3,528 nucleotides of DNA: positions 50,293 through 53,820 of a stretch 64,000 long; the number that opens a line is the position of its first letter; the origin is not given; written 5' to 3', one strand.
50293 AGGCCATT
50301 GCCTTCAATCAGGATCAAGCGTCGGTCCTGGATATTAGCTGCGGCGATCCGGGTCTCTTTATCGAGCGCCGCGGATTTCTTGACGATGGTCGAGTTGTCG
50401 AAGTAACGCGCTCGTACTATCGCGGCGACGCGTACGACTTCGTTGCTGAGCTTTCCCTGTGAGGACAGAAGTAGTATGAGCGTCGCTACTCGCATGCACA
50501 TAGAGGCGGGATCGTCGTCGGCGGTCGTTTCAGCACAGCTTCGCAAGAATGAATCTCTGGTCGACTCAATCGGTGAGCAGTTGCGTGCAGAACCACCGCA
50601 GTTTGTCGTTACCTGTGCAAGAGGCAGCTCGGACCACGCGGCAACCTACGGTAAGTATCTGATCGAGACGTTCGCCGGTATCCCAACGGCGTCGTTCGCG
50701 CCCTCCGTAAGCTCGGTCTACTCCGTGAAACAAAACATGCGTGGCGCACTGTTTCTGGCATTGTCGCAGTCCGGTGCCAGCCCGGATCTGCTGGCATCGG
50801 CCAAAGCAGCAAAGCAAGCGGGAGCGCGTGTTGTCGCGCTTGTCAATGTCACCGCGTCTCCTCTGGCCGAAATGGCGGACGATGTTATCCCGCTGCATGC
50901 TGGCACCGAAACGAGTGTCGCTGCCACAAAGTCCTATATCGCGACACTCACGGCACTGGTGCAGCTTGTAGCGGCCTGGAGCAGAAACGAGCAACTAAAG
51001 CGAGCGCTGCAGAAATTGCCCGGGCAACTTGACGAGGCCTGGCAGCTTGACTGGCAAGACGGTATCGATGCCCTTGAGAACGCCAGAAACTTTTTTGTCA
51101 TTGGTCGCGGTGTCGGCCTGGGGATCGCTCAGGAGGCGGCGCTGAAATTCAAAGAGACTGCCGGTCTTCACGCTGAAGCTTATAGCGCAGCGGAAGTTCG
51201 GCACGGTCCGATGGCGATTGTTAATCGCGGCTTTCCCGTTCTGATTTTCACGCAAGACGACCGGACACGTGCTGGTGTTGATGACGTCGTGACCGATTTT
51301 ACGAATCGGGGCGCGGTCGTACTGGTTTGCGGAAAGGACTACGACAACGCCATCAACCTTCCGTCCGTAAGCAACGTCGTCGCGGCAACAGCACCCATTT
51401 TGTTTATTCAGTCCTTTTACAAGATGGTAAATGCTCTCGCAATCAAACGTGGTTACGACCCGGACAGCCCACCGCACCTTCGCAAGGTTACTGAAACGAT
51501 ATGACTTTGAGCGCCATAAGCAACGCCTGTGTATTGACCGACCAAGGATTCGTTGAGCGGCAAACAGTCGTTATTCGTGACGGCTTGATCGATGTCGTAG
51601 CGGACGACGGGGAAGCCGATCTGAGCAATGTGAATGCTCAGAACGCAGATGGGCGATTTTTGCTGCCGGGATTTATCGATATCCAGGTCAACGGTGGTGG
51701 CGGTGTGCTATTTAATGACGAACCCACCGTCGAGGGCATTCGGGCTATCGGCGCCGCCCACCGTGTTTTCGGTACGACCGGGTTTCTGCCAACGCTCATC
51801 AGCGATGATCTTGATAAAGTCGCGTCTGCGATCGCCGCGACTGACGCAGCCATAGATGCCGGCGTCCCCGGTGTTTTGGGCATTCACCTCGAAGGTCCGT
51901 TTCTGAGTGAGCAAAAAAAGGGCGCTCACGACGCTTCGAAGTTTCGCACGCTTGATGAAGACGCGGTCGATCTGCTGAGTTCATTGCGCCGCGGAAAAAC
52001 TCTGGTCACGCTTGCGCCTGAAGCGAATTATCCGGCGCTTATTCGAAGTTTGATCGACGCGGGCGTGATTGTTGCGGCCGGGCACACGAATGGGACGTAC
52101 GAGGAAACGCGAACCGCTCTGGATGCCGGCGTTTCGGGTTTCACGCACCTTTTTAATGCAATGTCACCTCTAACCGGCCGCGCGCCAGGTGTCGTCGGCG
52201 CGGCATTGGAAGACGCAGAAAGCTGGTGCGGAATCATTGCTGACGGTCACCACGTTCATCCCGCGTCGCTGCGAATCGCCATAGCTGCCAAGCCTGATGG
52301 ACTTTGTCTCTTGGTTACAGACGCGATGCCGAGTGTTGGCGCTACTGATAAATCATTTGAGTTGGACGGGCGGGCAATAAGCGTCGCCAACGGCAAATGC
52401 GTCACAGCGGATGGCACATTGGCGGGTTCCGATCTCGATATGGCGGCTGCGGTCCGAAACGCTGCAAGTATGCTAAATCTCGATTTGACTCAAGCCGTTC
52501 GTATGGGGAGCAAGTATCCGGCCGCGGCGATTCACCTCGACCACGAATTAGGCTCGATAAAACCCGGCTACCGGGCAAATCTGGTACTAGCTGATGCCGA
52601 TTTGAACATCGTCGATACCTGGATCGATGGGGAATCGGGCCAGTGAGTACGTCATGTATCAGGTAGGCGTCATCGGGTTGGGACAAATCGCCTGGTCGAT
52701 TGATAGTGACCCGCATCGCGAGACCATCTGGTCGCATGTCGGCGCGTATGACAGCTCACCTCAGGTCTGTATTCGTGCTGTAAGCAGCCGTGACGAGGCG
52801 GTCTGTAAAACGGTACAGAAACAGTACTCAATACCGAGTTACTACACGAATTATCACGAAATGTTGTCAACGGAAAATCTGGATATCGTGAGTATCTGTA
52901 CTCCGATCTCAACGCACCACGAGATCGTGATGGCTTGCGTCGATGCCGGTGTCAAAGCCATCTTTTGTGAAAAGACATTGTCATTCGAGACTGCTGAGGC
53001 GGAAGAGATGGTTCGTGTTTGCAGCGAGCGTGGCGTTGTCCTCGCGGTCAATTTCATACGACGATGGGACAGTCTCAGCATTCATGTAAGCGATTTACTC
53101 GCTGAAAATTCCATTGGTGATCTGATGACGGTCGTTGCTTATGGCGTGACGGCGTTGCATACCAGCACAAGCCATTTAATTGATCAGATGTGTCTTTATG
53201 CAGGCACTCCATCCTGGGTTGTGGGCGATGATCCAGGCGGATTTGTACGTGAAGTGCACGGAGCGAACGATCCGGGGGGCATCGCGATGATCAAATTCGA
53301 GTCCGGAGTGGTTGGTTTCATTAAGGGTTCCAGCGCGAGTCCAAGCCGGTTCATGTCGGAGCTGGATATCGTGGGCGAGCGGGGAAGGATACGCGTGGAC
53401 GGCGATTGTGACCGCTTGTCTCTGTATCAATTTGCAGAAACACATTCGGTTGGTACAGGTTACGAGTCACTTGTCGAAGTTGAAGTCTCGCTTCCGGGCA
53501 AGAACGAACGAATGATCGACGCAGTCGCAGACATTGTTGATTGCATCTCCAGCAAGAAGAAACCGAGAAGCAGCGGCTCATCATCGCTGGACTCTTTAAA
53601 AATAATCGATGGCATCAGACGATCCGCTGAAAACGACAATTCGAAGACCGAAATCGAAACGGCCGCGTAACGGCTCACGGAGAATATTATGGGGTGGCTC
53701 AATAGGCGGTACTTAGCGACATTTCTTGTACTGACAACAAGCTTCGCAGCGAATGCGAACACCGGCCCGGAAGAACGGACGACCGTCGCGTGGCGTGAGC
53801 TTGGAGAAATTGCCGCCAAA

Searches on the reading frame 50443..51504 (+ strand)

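Call 79: search_protein_families(library=ncbifam, proteins=[window:50443-51504:+], max_evalue=1e-10)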
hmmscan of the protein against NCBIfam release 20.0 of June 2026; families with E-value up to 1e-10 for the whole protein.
window:50443-51504:+ (353 aa): 5 families
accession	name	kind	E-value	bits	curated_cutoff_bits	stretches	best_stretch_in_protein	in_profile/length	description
NF046059.1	NagB_SO3506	equivalog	1e-103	347.2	430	1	17-353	3-330/330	glucosamine-6-phosphate deaminase NagB-II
TIGR01135.1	glmS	equivalog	7.3e-58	196.5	418.05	1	30-348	269-602/607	glutamine--fructose-6-phosphate transaminase (isomerizing)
NF001484.0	PRK00331.1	subfamily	6.7e-55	186.6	381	1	52-348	286-596/601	isomerizing glutamine--fructose-6-phosphate transaminase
NF041128.1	glucosaP_deam_GlmD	equivalog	2.8e-19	69.5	580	1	87-350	64-321/323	glucosamine-6-phosphate deaminase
TIGR02815.1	agaS_fam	subfamily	1.2e-12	47.6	529.2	1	89-343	81-354/372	putative sugar isomerase, AgaS family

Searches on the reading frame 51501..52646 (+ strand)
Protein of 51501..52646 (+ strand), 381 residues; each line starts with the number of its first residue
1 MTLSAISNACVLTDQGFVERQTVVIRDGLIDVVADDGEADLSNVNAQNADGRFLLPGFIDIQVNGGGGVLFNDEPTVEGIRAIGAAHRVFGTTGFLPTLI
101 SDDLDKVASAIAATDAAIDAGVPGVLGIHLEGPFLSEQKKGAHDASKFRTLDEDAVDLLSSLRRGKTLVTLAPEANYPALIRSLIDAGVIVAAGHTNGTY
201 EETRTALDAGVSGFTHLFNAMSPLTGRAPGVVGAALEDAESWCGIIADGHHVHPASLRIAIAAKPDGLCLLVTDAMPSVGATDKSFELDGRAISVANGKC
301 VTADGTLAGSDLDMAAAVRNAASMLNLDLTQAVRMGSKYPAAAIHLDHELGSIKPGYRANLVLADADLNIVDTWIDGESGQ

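Call 79: search_protein_families(library=ncbifam, proteins=[window:51501-52646:+], max_evalue=1e-10)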
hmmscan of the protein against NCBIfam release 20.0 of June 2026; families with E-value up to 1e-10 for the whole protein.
window:51501-52646:+ (381 aa): 4 families
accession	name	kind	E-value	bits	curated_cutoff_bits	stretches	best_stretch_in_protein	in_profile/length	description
NF008371.0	PRK11170.1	equivalog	2.2e-101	339.5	483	1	5-379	3-378/382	N-acetylglucosamine-6-phosphate deacetylase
TIGR00221.1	nagA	equivalog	2.3e-99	332.9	225.65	1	5-377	6-379/380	N-acetylglucosamine-6-phosphate deacetylase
TIGR02318.1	phosphono_phnM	equivalog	1.6e-15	56.9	390.55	0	316-377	309-372/376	phosphonate metabolism protein PhnM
NF011990.0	PRK15446.2-6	subfamily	2.6e-15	56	233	0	315-378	314-380/390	alpha-D-ribose 1-methylphosphonate 5-triphosphate diphosphatase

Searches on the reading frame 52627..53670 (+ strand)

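Call 79: search_protein_families(library=ncbifam, proteins=[window:52627-53670:+], max_evalue=1e-10)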
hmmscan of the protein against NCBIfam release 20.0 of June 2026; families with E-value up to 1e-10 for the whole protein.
window:52627-53670:+ (347 aa): 6 families
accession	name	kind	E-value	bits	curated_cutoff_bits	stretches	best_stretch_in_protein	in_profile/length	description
TIGR04380.1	myo_inos_iolG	equivalog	1.2e-26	93.4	355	1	10-170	1-149/330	inositol 2-dehydrogenase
NF040723.1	UDP-GlcNAcDh_Arch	equivalog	5.2e-23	82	450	1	36-177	14-152/302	UDP-N-acetylglucosamine 3-dehydrogenase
NF041392.1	XylDh_Gfo6_Halo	equivalog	8.2e-20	70.9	350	1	51-171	47-168/350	D-xylose 1-dehydrogenase Gfo6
NF052479.1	LevoglcsnDh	equivalog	1.3e-15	57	650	1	51-169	40-157/386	levoglucosan dehydrogenase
NF008607.0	PRK11579.1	subfamily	3.2e-13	49.4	330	1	42-168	25-147/346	oxidoreductase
NF052679.1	InsChiInosDhIolG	equivalog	2e-12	46.8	540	1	49-171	30-153/343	bifunctional inositol 2-dehydrogenase/D-chiro-inositol 1-dehydrogenase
